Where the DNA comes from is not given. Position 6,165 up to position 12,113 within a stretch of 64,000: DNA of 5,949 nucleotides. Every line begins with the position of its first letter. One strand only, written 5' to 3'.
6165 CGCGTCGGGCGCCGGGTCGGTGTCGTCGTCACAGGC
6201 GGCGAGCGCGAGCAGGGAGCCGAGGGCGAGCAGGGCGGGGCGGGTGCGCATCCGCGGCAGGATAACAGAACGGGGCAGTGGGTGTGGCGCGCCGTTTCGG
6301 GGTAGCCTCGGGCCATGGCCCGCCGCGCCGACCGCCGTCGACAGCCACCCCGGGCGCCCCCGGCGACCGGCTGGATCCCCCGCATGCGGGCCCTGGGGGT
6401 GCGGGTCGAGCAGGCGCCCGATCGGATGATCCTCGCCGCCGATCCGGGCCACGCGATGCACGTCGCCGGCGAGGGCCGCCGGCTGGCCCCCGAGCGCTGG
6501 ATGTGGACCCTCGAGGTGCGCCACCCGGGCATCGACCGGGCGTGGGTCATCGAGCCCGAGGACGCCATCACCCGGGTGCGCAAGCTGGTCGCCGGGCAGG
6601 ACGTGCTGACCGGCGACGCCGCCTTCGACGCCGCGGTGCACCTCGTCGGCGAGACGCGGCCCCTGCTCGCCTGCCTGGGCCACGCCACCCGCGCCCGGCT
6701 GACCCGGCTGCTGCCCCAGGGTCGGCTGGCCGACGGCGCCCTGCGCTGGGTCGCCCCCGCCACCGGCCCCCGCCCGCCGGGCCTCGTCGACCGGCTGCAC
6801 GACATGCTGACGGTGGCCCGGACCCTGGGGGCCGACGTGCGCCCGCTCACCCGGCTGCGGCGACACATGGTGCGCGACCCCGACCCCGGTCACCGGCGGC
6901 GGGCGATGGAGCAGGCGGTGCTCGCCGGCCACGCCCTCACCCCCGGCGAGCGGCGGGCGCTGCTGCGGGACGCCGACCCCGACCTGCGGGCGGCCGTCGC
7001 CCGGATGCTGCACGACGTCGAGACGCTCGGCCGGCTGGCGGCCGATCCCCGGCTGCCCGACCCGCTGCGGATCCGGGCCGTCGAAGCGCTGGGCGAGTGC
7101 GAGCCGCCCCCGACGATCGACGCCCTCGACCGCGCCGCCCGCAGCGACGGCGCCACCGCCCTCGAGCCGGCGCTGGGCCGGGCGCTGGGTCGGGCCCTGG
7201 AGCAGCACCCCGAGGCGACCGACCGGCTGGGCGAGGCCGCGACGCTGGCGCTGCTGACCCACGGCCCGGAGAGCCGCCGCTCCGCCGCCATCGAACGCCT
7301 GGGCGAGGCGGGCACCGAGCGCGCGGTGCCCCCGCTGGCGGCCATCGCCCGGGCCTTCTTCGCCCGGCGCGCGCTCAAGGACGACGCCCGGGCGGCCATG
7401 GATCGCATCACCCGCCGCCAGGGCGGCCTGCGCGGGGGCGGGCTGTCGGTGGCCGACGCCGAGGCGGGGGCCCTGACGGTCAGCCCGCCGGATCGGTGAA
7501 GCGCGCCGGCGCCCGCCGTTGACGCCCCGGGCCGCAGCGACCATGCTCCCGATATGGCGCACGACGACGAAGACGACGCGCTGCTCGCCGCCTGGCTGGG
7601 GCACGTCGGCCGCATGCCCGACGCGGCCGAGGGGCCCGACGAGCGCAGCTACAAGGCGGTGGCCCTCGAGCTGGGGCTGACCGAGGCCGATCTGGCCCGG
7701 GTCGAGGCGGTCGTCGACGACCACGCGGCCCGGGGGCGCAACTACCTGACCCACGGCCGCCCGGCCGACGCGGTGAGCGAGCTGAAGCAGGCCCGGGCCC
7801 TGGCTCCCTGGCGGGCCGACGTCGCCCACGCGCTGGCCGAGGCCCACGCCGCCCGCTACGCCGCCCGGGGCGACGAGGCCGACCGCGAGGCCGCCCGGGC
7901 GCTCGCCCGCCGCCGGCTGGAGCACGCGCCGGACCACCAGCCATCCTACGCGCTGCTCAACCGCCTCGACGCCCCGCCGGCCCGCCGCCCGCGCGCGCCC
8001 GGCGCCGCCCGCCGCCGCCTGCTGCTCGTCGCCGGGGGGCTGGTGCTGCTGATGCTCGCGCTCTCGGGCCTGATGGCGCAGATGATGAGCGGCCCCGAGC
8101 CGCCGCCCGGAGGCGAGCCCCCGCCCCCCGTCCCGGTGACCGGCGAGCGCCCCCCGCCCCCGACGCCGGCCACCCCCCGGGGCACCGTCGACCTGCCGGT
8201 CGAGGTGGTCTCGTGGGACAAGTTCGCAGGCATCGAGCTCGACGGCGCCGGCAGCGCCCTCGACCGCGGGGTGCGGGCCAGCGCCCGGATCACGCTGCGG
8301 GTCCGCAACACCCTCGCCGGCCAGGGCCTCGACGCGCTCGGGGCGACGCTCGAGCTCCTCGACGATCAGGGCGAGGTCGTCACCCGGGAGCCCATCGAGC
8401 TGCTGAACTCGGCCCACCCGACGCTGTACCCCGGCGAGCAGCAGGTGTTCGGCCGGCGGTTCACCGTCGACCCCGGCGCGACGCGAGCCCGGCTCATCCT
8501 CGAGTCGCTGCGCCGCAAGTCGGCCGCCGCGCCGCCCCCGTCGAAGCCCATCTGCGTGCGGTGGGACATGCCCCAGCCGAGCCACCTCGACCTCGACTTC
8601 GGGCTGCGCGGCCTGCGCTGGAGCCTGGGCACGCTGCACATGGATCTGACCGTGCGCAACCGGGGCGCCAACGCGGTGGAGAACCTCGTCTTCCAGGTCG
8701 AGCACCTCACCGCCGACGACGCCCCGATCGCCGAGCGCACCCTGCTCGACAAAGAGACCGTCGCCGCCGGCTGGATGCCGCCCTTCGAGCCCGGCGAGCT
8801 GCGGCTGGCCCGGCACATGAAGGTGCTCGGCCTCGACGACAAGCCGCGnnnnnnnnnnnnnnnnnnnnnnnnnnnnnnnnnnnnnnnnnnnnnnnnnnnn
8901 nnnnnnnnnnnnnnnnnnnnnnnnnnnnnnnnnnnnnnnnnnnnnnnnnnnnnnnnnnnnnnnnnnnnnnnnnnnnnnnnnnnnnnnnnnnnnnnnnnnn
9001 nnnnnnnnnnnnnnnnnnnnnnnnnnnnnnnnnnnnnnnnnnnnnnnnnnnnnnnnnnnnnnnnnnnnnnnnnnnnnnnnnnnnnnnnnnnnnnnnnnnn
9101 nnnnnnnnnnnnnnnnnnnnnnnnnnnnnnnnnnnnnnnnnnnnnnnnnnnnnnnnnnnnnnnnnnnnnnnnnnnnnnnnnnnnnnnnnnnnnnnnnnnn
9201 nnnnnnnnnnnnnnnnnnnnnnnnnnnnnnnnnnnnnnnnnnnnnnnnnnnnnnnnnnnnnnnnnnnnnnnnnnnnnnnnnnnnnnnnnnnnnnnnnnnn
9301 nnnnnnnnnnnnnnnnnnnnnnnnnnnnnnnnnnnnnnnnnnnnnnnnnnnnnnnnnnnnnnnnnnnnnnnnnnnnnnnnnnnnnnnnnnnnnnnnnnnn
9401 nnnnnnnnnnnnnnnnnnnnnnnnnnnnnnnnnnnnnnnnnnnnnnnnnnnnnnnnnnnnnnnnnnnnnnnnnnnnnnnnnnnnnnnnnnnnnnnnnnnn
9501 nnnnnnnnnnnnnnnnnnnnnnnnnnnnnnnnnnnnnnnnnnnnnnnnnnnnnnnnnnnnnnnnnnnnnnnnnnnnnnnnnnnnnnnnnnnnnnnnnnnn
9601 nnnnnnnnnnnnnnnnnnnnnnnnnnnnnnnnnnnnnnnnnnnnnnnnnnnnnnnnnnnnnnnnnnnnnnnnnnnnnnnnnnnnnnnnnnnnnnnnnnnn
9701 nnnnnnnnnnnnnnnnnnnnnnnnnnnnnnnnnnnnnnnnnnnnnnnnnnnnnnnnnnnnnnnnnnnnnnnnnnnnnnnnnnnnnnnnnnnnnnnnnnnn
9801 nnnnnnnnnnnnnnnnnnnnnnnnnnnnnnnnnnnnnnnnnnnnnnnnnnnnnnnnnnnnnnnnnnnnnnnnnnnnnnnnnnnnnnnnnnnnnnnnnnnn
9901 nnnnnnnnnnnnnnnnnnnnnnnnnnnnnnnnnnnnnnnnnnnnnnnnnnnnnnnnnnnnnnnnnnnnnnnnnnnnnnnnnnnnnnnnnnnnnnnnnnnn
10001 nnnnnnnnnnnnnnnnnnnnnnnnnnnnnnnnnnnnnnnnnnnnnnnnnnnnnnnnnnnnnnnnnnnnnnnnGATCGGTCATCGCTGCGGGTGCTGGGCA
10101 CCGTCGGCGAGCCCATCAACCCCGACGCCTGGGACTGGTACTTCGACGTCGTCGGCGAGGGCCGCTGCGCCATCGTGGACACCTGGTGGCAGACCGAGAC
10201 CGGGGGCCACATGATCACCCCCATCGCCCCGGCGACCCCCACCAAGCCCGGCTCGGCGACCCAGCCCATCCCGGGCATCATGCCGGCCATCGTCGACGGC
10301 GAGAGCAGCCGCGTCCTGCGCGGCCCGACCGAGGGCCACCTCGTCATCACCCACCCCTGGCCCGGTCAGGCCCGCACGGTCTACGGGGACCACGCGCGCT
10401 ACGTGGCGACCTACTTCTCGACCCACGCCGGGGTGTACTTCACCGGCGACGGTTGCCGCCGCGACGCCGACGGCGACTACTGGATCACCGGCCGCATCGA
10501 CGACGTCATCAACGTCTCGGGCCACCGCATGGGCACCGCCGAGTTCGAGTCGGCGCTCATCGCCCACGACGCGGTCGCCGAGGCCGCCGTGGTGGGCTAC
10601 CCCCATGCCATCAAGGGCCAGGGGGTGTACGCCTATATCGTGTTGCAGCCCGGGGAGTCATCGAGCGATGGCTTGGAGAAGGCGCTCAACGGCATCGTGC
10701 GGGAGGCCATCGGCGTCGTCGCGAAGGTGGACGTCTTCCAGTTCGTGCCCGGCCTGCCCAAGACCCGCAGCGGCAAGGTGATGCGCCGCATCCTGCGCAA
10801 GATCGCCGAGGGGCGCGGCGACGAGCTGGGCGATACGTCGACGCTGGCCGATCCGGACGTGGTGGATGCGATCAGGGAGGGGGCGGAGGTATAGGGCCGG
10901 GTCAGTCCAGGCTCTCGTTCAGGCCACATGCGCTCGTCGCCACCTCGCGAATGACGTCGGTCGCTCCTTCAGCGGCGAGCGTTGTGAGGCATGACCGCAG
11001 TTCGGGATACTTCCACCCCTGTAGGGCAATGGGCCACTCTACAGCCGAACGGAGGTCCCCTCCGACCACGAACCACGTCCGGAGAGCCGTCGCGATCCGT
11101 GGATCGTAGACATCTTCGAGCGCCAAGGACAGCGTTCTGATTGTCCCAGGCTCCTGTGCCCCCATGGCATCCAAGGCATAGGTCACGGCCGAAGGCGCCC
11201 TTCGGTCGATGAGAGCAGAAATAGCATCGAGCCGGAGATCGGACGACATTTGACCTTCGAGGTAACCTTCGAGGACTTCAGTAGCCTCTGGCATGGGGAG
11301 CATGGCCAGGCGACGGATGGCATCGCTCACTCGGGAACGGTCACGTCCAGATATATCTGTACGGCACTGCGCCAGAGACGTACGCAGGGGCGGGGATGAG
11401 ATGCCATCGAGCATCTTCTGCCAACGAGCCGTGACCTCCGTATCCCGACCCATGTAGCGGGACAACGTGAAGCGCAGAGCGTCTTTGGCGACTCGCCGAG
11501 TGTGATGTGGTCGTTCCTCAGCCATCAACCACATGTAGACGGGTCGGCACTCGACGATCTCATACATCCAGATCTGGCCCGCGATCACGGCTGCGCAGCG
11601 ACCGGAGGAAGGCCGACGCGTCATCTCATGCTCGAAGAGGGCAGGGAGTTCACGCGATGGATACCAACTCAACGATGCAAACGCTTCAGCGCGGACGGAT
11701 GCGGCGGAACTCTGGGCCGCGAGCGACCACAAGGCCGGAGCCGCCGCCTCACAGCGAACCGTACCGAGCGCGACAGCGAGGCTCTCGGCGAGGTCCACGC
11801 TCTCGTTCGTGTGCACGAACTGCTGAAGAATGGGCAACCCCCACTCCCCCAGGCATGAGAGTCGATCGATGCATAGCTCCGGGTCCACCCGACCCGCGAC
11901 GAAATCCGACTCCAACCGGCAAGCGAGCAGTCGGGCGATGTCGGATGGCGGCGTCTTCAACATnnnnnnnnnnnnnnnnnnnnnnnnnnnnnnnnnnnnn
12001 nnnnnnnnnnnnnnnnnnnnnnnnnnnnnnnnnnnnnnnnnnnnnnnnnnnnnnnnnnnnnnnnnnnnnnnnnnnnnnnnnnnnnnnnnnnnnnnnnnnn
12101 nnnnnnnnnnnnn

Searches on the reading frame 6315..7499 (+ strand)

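Call 23: search_protein_families(library=pfam, proteins=[window:6315-7499:+], max_evalue=0.00001)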
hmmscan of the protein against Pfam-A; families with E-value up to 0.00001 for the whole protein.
window:6315-7499:+ (394 aa): 1 family
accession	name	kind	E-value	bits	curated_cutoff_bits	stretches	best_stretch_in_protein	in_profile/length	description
PF13646.12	HEAT_2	-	1.1e-07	32.5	27.7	0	215-280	7-76/88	HEAT repeats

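Call 83: search_protein_families(library=ncbifam, proteins=[window:6315-7499:+], max_evalue=0.0001)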
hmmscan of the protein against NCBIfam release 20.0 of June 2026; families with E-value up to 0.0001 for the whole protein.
window:6315-7499:+ (394 aa): 0 families

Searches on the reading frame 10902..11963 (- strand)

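Call 23: search_protein_families(library=pfam, proteins=[window:10902-11963:-], max_evalue=0.00001)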
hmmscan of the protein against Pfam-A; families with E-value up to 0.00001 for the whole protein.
window:10902-11963:- (353 aa): 1 family
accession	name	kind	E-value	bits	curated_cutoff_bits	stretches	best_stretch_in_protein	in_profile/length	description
PF13646.12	HEAT_2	-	2.7e-07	31.2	27.7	0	45-111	3-69/88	HEAT repeats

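Call 83: search_protein_families(library=ncbifam, proteins=[window:10902-11963:-], max_evalue=0.0001)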
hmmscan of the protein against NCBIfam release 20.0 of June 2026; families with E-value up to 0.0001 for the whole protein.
window:10902-11963:- (353 aa): 0 families
